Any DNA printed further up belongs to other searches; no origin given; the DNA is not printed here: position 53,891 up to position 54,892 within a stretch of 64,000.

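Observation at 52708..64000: Pseudaminic-acid locus extended by a translationally coupled seven-gene tailoring block: candidate pathway for an undescribed nonulosonic-acid derivative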

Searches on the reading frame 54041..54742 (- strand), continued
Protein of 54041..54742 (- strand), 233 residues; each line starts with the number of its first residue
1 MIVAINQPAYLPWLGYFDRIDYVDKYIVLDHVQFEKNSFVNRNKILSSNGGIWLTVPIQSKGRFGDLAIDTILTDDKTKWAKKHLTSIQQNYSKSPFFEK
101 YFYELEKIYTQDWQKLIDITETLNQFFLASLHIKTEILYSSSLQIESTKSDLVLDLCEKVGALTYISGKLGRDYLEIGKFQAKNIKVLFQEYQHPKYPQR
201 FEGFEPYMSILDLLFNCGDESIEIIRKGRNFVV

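Call 57: find_related_loci(query=A3, collection=metagenome_contigs, flank=10000)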
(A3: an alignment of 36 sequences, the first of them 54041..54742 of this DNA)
Query A3 (233 aa) in metagenome_contigs; peptide patterns used: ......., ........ (x = any residue, [..] = any of these).
600 stretches matched a pattern (row limit reached: there are more); 481 encode a relative of the query (tblastn E <= 1e-3); the best 80 are kept; 80 distinct loci.
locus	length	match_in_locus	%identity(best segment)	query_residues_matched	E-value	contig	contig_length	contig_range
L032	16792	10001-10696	65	1-232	3e-101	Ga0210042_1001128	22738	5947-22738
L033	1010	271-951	55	1-226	5e-94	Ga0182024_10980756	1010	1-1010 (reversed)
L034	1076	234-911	51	1-226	4e-91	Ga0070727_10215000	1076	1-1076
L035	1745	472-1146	56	1-225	4e-88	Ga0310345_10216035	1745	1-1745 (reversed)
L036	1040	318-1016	53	1-233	2e-89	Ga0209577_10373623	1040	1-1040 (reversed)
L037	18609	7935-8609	51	1-225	7e-82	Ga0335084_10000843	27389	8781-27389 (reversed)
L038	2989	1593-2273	50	1-228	9e-83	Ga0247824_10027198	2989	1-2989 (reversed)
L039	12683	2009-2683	51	1-225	3e-81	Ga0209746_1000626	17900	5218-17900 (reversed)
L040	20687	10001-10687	53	1-229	3e-81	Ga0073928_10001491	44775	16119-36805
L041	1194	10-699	51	1-230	4e-87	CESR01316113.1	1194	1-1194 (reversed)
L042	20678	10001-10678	51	1-225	8e-81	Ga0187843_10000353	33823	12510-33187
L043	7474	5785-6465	52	1-227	7e-81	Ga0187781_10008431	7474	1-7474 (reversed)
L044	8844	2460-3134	53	1-225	1e-80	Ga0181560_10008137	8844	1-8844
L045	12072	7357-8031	53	1-225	2e-80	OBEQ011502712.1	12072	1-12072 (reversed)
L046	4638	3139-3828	50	1-229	5e-80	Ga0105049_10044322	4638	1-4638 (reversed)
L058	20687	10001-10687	49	1-229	1e-78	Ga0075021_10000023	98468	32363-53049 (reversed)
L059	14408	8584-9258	51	1-225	1e-78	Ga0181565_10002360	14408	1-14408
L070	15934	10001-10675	50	1-225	9e-78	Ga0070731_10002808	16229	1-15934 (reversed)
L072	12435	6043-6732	53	1-229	1e-77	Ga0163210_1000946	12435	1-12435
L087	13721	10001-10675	51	1-225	8e-77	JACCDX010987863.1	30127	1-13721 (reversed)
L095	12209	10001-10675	52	1-225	3e-76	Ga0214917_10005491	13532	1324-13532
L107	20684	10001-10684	50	1-226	3e-75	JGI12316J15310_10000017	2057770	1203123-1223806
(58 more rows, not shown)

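Call 60: search_protein_families(library=pfam, proteins=[L040:4000-5007:+, L040:4982-5746:+, L040:5670-6491:+, L070:4838-6322:+, L070:6319-7053:+, L058:5841-6515:+, L058:11445-13205:+, L032:765-1481:+, L032:1631-2509:+, L032:2565-4595:+], max_evalue=0.001)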
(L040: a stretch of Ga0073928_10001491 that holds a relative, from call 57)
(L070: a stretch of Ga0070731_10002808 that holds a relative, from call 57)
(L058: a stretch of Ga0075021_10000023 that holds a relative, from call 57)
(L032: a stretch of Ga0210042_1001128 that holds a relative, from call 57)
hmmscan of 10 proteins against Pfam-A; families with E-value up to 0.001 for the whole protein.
L040:4000-5007:+ (335 aa): 4 families
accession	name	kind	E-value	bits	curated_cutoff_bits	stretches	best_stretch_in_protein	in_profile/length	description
PF01408.29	GFO_IDH_MocA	-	7.8e-25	88.3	24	1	6-123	1-120/120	Oxidoreductase family, NAD-binding Rossmann fold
PF22725.1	GFO_IDH_MocA_C3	-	1.6e-24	86.7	27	1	131-255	1-123/124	GFO/IDH/MocA C-terminal domain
PF02894.22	GFO_IDH_MocA_C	-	1.1e-16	61.7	22.9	1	135-328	1-213/218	Oxidoreductase family, C-terminal alpha/beta domain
PF03807.23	F420_oxidored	-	0.00022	22.2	21.6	1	10-81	4-75/94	NADP oxidoreductase coenzyme F420-dependent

L040:4982-5746:+ (254 aa): 3 families
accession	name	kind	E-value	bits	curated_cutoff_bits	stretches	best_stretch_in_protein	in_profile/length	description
PF13561.12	adh_short_C2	-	1.9e-58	198.3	27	1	19-251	1-234/236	Enoyl-(Acyl carrier protein) reductase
PF00106.31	adh_short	-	1.3e-48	165.5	26.6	1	13-203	1-190/195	short chain dehydrogenase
PF08659.16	KR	-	5.2e-14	53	22.6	1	15-188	3-174/180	KR domain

L040:5670-6491:+ (273 aa): 2 families
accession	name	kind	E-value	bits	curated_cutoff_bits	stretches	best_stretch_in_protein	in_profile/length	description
PF02348.25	CTP_transf_3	-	1.4e-31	110.4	22.6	1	36-218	1-182/217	Cytidylyltransferase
PF12804.13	NTP_transf_3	-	1.5e-05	25.6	27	1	42-183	11-144/160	MobA-like NTP transferase domain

L070:4838-6322:+ (494 aa): 1 family
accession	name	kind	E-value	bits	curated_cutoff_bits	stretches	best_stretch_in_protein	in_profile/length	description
PF05159.20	Capsule_synth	-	1.2e-05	25.4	20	1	305-402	178-277/310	Capsule polysaccharide biosynthesis protein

L070:6319-7053:+ (244 aa): 2 families
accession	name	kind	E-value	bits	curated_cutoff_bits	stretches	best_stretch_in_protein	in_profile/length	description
PF02348.25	CTP_transf_3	-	5.5e-19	69.3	22.6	1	6-122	2-119/217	Cytidylyltransferase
PF12804.13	NTP_transf_3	-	0.00012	22.8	27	1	19-107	15-101/160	MobA-like NTP transferase domain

L058:5841-6515:+ (224 aa): 5 families
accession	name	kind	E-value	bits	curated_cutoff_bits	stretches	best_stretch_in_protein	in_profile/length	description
PF13649.12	Methyltransf_25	-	5.5e-15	56.3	27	1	69-157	1-94/97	Methyltransferase domain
PF08241.18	Methyltransf_11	-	9.3e-15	55.5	21.2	1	70-157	1-88/95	Methyltransferase domain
PF08242.18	Methyltransf_12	-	1.1e-08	36.1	30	1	70-157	1-93/98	Methyltransferase domain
PF13489.12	Methyltransf_23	-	3.5e-07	30.6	27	1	57-158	14-112/164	Methyltransferase domain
PF13847.12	Methyltransf_31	-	4.5e-07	30.1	27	1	67-157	5-102/145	Methyltransferase domain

L058:11445-13205:+ (586 aa): 0 families

L032:765-1481:+ (238 aa): 1 family
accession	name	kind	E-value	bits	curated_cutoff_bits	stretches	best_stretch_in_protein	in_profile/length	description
PF13302.13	Acetyltransf_3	-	6.1e-05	24.2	25.4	1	34-156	15-136/138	Acetyltransferase (GNAT) domain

L032:1631-2509:+ (292 aa): 1 family
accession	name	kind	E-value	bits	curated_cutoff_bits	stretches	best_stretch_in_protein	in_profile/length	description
PF00248.27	Aldo_ket_red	-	1.5e-36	126.4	24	1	6-279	1-289/291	Aldo/keto reductase family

L032:2565-4595:+ (676 aa): 3 families
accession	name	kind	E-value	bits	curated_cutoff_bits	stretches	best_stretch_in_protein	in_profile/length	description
PF00202.27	Aminotran_3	-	9.8e-56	189.6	30.5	1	289-581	10-335/403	Aminotransferase class-III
PF02348.25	CTP_transf_3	-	1.6e-34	120.1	22.6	1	5-209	2-206/217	Cytidylyltransferase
PF12804.13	NTP_transf_3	-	1.3e-05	25.8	27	1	12-121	8-116/160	MobA-like NTP transferase domain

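Call 61: search_dna_similar(query=window:54041-54742:-, collection=plasmids, mode=protein, max_rows=25)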
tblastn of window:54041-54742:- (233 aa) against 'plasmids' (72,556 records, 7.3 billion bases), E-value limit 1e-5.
Records with a match: 91; places in all: 93; records where one place covers at least 80% of the query: 82.
Best place of each record, by identity: <60% 91.
By first word of the organism name: Bacillus 28; Rhizobium 20; Streptomyces 11; Aliiroseovarius 8; Neorhizobium 3; Azospirillum 2; Cupriavidus 2; Ralstonia 2; Mariluticola 1; Peteryoungia 1; and 13 more.
By predicted mobility (MOB-suite, as given by PLSDB): non-mobilizable 77; conjugative 9; mobilizable 5.
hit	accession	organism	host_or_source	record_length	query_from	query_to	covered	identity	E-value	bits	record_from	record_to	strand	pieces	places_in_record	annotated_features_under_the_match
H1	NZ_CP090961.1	Mariluticola halotolerans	sea sediment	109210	1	217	93%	45.3%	2e-56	200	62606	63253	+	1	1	WbqC family protein | hypothetical protein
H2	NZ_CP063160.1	Bacillus cereus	-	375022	1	228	98%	42.8%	7e-54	192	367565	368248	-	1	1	WbqC family protein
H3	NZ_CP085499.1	Bacillus cereus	coffee,cell culture,root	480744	1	228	98%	42.4%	8e-54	192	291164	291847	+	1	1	WbqC family protein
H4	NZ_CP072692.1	Bacillus thuringiensis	whole organism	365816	1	228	98%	42.4%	1e-53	192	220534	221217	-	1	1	WbqC family protein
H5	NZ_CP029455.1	Bacillus cereus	Chives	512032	1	228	98%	42.4%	1e-53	192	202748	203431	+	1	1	WbqC family protein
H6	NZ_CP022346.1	Bacillus thuringiensis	soil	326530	1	228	98%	42.4%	2e-53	191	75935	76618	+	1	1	WbqC family protein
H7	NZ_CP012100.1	Bacillus thuringiensis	whole organism,soil sample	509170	1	228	98%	42.4%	3e-53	191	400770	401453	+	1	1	WbqC family protein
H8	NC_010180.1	Bacillus mycoides KBAB4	-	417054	1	228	98%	41.5%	5e-53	190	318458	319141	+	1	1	WbqC family protein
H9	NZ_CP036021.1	Bacillus mycoides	cell culture,soil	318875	1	228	98%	41.5%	9e-53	189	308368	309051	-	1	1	WbqC family protein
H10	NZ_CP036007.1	Bacillus mycoides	cell culture,soil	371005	1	228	98%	41.5%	9e-53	189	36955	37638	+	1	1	WbqC family protein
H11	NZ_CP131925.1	Bacillus mycoides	whole organism,soil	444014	1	228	98%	41.5%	9e-53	189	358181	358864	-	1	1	WbqC family protein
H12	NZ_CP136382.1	Bacillus mycoides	whole organism,soil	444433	1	228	98%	41.5%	9e-53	189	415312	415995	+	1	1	WbqC family protein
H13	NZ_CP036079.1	Bacillus mycoides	cell culture,soil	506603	1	228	98%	41.5%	9e-53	189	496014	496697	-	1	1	WbqC family protein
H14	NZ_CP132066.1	Bacillus mycoides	whole organism,soil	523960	1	228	98%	41.5%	9e-53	189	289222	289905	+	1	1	WbqC family protein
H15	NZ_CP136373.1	Bacillus mycoides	whole organism,soil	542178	1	228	98%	41.5%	9e-53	189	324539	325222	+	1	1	WbqC family protein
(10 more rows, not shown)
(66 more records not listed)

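Call 62: get_annotated_region(hit=H8, flank=12000)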
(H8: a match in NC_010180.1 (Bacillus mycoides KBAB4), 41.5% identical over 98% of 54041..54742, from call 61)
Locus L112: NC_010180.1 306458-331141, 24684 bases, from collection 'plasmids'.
description: Bacillus mycoides KBAB4 plasmid pBWB401, complete sequence
organism: Bacillus mycoides KBAB4 (NCBI taxid 315730)
taxonomy: Bacteria; Bacillota; Bacilli; Bacillales; Bacillaceae; Bacillus; Bacillus mycoides; Bacillus mycoides KBAB4
host: -; source: -; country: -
typing (MOB-suite, as given by PLSDB): non-mobilizable; replicon rep_cluster_125
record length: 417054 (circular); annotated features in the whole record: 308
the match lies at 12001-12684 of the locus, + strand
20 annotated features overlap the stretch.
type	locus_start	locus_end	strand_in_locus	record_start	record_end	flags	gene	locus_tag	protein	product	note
CDS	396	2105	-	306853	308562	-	-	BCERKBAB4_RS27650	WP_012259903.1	hypothetical protein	-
CDS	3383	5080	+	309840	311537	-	-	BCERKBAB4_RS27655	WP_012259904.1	hypothetical protein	-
CDS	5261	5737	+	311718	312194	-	-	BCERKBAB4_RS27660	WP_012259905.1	GNAT family N-acetyltransferase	-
CDS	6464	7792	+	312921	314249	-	-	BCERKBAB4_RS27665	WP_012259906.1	nucleotide sugar dehydrogenase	GO:0000271 - polysaccharide biosynthetic process [Evidence IEA]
CDS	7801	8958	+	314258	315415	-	-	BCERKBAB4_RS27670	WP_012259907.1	DegT/DnrJ/EryC1/StrS family aminotransferase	-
CDS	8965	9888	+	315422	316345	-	-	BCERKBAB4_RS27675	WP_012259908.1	NAD-dependent epimerase/dehydratase family protein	-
CDS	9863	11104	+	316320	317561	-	-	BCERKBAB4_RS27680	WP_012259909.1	aminotransferase class V-fold PLP-dependent enzyme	-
CDS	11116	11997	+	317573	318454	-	-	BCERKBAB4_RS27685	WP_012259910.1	peptidoglycan bridge formation glycyltransferase FemA/FemB family protein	GO:0044038 - cell wall macromolecule biosynthetic process [Evidence IEA]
CDS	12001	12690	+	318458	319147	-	-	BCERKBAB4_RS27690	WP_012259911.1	WbqC family protein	-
CDS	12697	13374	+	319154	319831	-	-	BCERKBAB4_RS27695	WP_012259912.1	PIG-L family deacetylase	-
CDS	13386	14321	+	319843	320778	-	-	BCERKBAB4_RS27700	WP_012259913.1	endonuclease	-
CDS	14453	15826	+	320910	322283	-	-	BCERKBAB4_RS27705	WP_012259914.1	M28 family metallopeptidase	-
CDS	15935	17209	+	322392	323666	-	-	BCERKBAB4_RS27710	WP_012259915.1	MFS transporter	GO:0055085 - transmembrane transport [Evidence IEA]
CDS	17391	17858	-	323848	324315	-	-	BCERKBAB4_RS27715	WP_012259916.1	RsfA family transcriptional regulator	-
CDS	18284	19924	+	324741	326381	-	-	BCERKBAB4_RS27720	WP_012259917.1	S8 family peptidase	GO:0006508 - proteolysis [Evidence IEA]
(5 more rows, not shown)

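Call 63: get_annotated_region(hit=H1, flank=12000)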
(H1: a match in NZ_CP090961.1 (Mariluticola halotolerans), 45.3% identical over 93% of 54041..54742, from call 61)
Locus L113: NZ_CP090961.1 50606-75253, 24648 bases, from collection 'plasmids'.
description: Mariluticola halotolerans strain LMO-2 plasmid unnamed, complete sequence
organism: Mariluticola halotolerans (NCBI taxid 2909283)
taxonomy: Bacteria; Pseudomonadota; Alphaproteobacteria; Hyphomicrobiales; Devosiaceae; Mariluticola; Mariluticola halotolerans
host: -; source: sea sediment; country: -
typing (MOB-suite, as given by PLSDB): non-mobilizable
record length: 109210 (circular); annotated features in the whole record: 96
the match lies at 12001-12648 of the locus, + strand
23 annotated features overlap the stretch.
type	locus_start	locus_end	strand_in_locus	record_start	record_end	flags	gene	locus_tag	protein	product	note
CDS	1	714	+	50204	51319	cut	-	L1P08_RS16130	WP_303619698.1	anhydro-N-acetylmuramic acid kinase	GO:0006040 - amino sugar metabolic process [Evidence IEA]; GO:0009254 - peptidoglycan turnover [Evidence IEA]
CDS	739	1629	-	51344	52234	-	-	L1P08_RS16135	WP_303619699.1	DMT family transporter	GO:0055085 - transmembrane transport [Evidence IEA]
CDS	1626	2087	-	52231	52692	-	-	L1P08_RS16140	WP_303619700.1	GNAT family N-acetyltransferase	-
CDS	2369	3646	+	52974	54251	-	tviB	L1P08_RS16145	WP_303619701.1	Vi polysaccharide biosynthesis UDP-N-acetylglucosamine C-6 dehydrogenase TviB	GO:0000271 - polysaccharide biosynthetic process [Evidence IEA]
CDS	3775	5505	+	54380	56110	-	-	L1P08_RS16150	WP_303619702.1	ABC transporter ATP-binding protein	-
CDS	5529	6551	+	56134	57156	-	pseB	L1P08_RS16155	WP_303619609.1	UDP-N-acetylglucosamine 4,6-dehydratase (inverting)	-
CDS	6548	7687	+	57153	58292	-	pseC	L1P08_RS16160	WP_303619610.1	UDP-4-amino-4, 6-dideoxy-N-acetyl-beta-L-altrosamine transaminase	-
CDS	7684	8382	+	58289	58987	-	pseF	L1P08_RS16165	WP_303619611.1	pseudaminic acid cytidylyltransferase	-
CDS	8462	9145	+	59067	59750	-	-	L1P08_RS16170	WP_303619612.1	PIG-L deacetylase family protein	-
CDS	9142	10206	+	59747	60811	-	pseG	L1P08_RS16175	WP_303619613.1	UDP-2,4-diacetamido-2,4, 6-trideoxy-beta-L-altropyranose hydrolase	-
CDS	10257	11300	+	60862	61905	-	-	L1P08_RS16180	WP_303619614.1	N-acetylneuraminate synthase family protein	GO:0016051 - carbohydrate biosynthetic process [Evidence IEA]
CDS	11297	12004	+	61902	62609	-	-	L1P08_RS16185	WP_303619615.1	hypothetical protein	-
CDS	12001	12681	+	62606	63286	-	-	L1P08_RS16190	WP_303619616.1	WbqC family protein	-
CDS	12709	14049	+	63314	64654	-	-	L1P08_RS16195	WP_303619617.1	NAD(P)-binding protein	-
CDS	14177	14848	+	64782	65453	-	-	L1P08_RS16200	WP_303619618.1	methyltransferase domain-containing protein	-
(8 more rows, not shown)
